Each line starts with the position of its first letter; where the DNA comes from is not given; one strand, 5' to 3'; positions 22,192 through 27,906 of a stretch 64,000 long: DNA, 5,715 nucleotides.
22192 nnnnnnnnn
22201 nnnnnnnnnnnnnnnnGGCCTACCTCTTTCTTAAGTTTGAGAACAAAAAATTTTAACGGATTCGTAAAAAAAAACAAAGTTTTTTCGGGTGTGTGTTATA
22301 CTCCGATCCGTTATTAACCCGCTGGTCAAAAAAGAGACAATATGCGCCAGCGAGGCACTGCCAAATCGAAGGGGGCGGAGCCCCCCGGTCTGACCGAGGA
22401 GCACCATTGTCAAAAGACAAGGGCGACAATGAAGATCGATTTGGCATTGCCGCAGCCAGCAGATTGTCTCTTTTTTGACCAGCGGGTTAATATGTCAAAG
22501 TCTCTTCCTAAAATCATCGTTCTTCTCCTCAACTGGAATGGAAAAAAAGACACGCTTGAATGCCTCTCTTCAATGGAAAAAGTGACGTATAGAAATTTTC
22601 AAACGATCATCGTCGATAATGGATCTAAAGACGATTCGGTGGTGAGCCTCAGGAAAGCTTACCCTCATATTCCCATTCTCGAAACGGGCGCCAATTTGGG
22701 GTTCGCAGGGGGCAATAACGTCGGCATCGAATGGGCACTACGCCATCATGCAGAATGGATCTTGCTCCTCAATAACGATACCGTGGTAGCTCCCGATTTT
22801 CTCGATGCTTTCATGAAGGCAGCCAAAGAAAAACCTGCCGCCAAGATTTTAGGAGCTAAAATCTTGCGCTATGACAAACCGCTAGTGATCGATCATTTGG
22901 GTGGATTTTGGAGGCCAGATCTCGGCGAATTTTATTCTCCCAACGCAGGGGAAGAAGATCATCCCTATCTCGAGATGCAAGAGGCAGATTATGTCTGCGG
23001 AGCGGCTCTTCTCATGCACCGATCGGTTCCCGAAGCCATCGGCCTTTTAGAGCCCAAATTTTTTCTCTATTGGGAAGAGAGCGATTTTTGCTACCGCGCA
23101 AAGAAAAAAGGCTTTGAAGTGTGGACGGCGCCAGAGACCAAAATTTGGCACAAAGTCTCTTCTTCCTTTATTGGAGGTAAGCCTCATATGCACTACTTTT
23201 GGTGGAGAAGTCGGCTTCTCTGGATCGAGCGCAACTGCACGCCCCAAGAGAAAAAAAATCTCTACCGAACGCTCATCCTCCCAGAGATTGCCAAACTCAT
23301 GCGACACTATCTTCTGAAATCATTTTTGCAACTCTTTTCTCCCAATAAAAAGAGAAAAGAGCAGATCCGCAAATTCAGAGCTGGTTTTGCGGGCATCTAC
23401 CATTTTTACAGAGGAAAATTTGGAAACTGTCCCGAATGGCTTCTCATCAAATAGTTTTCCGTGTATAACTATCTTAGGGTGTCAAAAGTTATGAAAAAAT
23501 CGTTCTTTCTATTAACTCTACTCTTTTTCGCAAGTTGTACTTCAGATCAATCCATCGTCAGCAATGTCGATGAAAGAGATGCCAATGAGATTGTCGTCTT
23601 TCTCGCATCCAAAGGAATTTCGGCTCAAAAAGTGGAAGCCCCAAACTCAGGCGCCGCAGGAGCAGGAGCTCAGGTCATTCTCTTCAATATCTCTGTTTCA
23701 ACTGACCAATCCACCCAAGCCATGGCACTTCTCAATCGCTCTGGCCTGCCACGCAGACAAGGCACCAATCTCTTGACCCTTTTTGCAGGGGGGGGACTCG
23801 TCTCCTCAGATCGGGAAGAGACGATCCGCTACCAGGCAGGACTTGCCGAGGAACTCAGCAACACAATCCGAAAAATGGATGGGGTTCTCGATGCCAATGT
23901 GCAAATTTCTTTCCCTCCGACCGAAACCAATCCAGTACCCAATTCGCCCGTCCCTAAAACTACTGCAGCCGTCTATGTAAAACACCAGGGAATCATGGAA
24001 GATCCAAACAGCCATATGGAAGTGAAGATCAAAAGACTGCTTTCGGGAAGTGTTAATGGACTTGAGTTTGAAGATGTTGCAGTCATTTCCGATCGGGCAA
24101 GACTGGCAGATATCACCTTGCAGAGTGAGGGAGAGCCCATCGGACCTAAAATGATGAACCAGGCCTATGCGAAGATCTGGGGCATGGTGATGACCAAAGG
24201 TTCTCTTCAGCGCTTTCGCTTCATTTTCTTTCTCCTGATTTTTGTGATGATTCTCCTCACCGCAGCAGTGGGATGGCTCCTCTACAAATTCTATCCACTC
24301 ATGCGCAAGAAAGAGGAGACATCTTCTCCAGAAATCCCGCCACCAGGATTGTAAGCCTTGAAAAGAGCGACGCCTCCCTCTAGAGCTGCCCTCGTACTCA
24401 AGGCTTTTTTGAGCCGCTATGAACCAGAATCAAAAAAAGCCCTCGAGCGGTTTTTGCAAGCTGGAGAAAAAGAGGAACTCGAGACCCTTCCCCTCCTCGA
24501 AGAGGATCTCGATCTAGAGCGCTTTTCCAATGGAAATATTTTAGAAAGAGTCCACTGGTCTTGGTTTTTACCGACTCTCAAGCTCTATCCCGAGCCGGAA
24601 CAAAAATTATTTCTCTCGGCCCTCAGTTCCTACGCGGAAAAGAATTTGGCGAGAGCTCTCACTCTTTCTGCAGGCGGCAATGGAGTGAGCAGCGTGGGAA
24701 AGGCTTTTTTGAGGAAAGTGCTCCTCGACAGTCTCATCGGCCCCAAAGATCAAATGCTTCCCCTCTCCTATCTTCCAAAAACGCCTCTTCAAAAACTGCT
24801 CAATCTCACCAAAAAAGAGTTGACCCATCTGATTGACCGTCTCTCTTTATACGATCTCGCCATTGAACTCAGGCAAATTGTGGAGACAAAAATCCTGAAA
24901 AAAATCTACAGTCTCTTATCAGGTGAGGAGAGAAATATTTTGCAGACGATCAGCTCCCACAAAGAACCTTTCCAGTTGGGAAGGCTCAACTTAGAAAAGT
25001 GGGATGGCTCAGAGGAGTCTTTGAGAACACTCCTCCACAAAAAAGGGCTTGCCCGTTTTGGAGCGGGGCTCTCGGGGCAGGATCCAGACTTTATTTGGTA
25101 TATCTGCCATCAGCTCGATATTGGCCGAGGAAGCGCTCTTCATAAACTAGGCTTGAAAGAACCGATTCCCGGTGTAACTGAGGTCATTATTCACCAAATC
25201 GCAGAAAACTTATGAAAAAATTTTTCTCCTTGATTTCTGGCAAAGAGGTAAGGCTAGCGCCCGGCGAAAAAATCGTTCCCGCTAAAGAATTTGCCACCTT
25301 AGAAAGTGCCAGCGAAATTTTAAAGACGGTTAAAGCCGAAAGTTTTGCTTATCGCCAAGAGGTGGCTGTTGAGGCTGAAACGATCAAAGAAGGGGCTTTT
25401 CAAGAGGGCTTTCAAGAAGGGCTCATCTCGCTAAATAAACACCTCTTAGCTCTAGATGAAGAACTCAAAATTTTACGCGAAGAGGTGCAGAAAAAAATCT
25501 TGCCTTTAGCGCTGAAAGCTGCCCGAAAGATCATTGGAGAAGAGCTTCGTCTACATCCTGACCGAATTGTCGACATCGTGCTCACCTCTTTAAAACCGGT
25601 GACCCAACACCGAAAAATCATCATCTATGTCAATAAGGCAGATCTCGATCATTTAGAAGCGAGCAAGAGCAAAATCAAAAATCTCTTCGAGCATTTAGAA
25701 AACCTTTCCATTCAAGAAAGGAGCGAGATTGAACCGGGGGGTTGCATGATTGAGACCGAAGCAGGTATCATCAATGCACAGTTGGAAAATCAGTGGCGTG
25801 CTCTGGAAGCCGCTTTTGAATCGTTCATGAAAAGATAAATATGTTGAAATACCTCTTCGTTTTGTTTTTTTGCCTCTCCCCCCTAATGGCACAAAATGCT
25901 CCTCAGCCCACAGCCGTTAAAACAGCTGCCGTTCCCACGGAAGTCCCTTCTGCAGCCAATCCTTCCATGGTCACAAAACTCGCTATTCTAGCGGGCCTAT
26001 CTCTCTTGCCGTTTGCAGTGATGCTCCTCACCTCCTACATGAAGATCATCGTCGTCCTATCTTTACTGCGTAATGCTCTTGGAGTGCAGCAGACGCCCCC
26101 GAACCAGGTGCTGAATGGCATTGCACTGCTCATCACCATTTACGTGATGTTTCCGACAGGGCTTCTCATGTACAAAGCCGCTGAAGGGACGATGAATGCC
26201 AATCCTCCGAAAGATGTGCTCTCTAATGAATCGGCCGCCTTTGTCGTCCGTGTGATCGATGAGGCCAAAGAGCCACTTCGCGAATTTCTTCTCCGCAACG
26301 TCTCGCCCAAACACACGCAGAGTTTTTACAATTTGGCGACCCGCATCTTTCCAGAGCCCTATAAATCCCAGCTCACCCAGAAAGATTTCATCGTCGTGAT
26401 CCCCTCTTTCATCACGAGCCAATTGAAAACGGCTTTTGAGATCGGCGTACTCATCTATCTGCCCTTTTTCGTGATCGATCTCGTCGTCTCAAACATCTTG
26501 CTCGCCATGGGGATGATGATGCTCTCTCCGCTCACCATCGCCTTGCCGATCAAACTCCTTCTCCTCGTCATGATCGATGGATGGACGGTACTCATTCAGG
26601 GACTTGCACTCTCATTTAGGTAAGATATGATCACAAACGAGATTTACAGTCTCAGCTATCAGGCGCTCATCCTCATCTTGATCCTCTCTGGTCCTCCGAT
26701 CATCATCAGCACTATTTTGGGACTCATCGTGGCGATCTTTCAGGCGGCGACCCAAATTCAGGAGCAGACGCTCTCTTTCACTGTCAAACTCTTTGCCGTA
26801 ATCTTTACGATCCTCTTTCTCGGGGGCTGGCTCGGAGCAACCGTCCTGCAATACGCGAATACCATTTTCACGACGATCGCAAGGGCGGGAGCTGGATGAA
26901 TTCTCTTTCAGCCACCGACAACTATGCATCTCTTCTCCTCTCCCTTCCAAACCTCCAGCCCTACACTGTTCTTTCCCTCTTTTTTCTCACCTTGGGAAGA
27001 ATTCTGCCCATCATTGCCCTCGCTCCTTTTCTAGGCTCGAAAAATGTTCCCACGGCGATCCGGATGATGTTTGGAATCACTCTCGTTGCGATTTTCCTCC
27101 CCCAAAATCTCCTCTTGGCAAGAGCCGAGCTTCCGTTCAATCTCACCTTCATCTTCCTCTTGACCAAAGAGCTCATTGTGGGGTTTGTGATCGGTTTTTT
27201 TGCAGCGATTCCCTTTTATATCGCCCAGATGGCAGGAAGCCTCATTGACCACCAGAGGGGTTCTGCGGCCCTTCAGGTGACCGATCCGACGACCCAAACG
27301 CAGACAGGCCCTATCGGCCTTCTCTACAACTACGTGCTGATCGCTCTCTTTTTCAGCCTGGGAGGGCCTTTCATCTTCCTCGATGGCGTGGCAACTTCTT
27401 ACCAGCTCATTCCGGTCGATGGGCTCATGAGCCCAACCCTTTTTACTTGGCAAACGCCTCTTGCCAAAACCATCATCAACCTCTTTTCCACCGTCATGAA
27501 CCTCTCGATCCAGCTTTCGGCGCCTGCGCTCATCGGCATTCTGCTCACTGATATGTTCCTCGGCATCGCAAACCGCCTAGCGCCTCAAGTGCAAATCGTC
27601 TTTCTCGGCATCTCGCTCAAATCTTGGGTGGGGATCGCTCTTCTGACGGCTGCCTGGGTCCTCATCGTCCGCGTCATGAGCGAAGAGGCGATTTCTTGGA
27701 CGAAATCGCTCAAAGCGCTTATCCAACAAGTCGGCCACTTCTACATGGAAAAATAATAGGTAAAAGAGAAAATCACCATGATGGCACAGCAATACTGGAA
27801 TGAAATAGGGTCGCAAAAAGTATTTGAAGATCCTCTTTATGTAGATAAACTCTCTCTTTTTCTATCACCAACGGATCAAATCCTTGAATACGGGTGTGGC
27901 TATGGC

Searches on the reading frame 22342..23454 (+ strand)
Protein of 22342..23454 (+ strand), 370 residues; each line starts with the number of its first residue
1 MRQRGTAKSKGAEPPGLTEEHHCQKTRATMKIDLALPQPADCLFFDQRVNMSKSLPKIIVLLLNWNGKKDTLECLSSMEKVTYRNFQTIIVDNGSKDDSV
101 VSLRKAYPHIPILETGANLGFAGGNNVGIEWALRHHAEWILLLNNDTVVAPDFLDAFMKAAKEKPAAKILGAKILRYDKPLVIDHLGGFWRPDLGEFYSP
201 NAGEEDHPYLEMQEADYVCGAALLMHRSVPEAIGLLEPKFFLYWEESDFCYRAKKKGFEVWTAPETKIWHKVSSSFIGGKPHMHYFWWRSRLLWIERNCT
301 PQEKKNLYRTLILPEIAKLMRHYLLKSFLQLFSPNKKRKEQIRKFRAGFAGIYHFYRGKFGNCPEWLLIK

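Call 72: search_protein_families(library=pfam, proteins=[window:22342-23454:+], max_evalue=0.00001)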
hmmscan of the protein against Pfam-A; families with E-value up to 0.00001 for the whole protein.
window:22342-23454:+ (370 aa): 2 families
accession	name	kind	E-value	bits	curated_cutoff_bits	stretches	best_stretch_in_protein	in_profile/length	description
PF00535.33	Glycos_transf_2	-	1.5e-15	58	23.3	1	64-198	6-132/168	Glycosyl transferase family 2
PF13641.12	Glyco_tranf_2_3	-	2e-07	31.7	27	1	56-274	1-215/230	Glycosyltransferase like family 2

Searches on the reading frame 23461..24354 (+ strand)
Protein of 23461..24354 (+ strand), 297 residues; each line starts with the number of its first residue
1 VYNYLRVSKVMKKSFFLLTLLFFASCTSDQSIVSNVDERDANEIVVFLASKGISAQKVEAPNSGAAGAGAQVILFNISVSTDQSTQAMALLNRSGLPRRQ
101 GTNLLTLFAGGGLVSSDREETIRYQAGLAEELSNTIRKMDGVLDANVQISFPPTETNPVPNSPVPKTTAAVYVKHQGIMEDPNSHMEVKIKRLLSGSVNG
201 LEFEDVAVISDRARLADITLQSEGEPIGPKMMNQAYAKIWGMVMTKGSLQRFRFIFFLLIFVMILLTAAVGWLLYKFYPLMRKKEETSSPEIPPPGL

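Call 72: search_protein_families(library=pfam, proteins=[window:23461-24354:+], max_evalue=0.00001)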
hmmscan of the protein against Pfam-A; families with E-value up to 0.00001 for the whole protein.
window:23461-24354:+ (297 aa): 1 family
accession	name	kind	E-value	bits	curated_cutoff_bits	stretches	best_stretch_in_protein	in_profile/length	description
PF01514.23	YscJ_FliF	-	1.7e-20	74.1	24.4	1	28-215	5-176/179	Secretory protein of YscJ/FliF family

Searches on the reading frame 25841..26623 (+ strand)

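Call 72: search_protein_families(library=pfam, proteins=[window:25841-26623:+], max_evalue=0.00001)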
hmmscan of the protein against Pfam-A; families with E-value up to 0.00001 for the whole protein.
window:25841-26623:+ (260 aa): 1 family
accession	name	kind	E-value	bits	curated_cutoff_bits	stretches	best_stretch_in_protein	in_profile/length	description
PF00813.25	FliP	-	2.6e-65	220.4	26.9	1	50-255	2-191/191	FliP family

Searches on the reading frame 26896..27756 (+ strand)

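Call 73: search_protein_families(library=pfam, proteins=[window:26896-27756:+], max_evalue=0.00001)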
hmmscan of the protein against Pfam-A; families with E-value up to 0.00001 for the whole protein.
window:26896-27756:+ (286 aa): 1 family
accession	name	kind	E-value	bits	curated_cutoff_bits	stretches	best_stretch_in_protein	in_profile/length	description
PF01311.25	Bac_export_1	-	1.8e-52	178.7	27.8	1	27-263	2-225/230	Bacterial export proteins, family 1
